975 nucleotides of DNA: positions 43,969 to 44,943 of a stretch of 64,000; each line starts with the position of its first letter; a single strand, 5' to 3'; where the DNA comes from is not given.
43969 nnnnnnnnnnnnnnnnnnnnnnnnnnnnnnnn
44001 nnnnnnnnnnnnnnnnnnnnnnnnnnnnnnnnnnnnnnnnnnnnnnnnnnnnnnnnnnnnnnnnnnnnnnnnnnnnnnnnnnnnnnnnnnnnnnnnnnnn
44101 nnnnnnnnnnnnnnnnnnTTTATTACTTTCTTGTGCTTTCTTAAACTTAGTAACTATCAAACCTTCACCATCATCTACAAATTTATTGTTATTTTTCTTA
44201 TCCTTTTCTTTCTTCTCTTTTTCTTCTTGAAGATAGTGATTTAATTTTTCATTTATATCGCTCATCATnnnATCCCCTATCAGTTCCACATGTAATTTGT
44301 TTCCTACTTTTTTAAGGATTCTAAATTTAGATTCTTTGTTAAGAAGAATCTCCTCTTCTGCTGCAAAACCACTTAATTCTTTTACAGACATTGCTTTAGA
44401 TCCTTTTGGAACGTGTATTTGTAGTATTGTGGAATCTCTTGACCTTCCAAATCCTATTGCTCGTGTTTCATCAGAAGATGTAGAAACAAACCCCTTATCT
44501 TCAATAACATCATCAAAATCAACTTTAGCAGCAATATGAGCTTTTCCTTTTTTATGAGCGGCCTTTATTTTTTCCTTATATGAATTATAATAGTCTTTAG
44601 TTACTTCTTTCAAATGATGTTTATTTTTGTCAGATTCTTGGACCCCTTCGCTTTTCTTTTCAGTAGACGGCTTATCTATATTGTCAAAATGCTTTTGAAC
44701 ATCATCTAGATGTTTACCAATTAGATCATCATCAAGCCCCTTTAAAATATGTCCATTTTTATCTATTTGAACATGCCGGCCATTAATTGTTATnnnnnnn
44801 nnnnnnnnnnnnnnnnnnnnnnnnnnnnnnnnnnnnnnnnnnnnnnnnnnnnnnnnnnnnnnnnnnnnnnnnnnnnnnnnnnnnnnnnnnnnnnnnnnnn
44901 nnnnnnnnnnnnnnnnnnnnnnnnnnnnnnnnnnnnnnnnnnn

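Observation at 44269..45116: Compact R-S-E ADP-ribosyltransferase gene translationally coupled to a ferritin-like gene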

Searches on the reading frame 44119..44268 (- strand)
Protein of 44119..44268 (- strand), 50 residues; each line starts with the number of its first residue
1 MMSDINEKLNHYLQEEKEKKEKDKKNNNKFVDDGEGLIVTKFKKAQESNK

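Call 12: search_protein_families(library=pfam, max_evalue=1, proteins=[window:44119-44268:-])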
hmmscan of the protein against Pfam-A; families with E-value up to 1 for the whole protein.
seq(50 aa): 3 families
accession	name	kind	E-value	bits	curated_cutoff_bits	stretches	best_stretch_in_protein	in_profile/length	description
PF20546.3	DUF6760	-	0.047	14.2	27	1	2-40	43-83/89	Family of unknown function (DUF6760)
PF22966.1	INTS7_C_plants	-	0.068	13.2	27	1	2-29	81-108/172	Integrator complex subunit 7, C-terminal domain in plants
PF16527.11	CpxA_peri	-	0.092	13.5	23.5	1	3-50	30-76/134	Two-component sensor protein CpxA, periplasmic domain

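Call 13: search_protein_families(library=phrogs, max_evalue=0.01, proteins=[window:44119-44268:-])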
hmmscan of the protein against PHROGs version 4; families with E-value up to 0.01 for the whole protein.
seq(50 aa): 1 family
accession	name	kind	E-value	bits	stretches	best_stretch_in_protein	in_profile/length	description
phrog_9078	-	unknown function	0.0058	17.4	1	6-47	60-100/115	-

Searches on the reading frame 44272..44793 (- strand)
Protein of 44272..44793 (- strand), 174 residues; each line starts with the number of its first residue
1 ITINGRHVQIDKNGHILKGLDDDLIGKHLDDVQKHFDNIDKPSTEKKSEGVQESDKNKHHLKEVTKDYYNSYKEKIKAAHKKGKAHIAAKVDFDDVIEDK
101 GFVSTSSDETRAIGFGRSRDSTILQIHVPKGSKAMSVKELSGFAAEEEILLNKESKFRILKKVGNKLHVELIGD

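Call 52: predict_structure(alignment_id=A5)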
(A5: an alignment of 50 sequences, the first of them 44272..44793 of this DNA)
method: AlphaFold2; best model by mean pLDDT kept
length: 174 residues; sequences in the alignment: 50
mean_pLDDT: 87.5   pTM: 0.54
mean pLDDT of the five models: 87.5, 87.2, 82.8, 82.3, 81.5
residues with pLDDT >= 90: 105; 70-90: 47; 50-70: 21; < 50: 1
segments of 3 or more residues with pLDDT < 50: none
pLDDT, mean of each block of 10 residues (from residue 1): 91 96 95 85 54 55 79 91 87 92 96 90 96 96 93 97 96 84
secondary structure, 60 per line:
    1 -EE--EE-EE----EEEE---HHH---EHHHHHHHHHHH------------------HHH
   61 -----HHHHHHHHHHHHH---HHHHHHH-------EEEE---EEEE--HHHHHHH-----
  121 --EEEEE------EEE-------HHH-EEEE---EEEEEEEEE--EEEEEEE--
elements in order: E15-18 H29-39 H66-78 H82-88 E96-99 E103-106 H109-115 E123-127 E134-136 E148-151 E155-163 E166-172
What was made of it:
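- AF2 gives high pLDDT for the retained strands (call 52).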

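Call 56: fold_search(model_id=the predicted structure, library=pdb)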
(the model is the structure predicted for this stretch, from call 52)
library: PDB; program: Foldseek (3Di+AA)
matches with E <= 10: 302; with E <= 0.001: 46
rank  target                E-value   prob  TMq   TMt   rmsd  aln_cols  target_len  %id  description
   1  4h0y_A                3.1e-05  1.00  0.37  0.17  10.9       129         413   26  Crystal structure of NAD+-Ia(E380S)-actin complex (released 2013-02-20)
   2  4h03_A                4.5e-05  1.00  0.37  0.17  10.9       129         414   26  Crystal structure of NAD+-Ia-actin complex (released 2013-02-20)
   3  4h0v_A                5.1e-05  1.00  0.37  0.17  10.9       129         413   26  Crystal structure of NAD+-Ia(E378S)-actin complex (released 2013-02-20)
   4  1qs2                  1.2e-04  1.00  0.40  0.19   5.4       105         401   30  CRYSTAL STRUCTURE OF VIP2 WITH NAD (released 1999-12-29)
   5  2c8f_E                1.3e-04  1.00  0.42  0.37   2.7        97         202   23  Structure of the ARTT motif E214N mutant C3bot1 Exoenzyme (NAD-bound state, crystal form III) (released 2007-02-27)
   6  4h0x_A                1.3e-04  1.00  0.37  0.17  10.9       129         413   26  Crystal structure of NAD+-Ia(E380A)-actin complex (released 2013-02-20)
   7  2wn4                  1.8e-04  1.00  0.34  0.16   4.1        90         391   29  Structural Basis for Substrate Recognition in the Enzymatic Component of ADP-ribosyltransferase Toxin CDTa from Clostrid (released 2009-08-18)
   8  2c8g_B                1.9e-04  1.00  0.40  0.35   3.8       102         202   24  Structure of the PN loop Q182A mutant C3bot1 Exoenzyme (Free state, crystal form I) (released 2007-02-27)
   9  1gze_B                2.0e-04  1.00  0.40  0.34   3.4        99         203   22  Structure of the Clostridium botulinum C3 exoenzyme (L177C mutant) (released 2002-08-29)
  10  3buz_A                2.2e-04  1.00  0.36  0.16  10.9       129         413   26  Crystal structure of ia-bTAD-actin complex (released 2008-05-13)
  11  6x6r_B                2.3e-04  1.00  0.34  0.15   4.1        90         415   29  Crystal structure of C.difficile ribosyltransferase CDTa in complex with pCl-phenylthioDADMeImmA (released 2021-10-13)
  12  1giq_A                3.2e-04  1.00  0.34  0.15   3.9        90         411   34  Crystal Structure of the Enzymatic Componet of Iota-Toxin from Clostridium Perfringens with NADH (released 2003-01-14)
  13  1ojq                  3.6e-04  1.00  0.39  0.32   2.8        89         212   20  The crystal structure of C3stau2 from S. aureus (released 2003-08-28)
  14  2a78_B                3.6e-04  1.00  0.41  0.35   3.0        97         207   25  Crystal structure of the C3bot-RalA complex reveals a novel type of action of a bacterial exoenzyme (released 2005-10-11)
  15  2c8a_B                3.6e-04  1.00  0.41  0.36   3.4       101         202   26  Structure of the wild-type C3bot1 Exoenzyme (Nicotinamide-bound state, crystal form I) (released 2007-02-27)
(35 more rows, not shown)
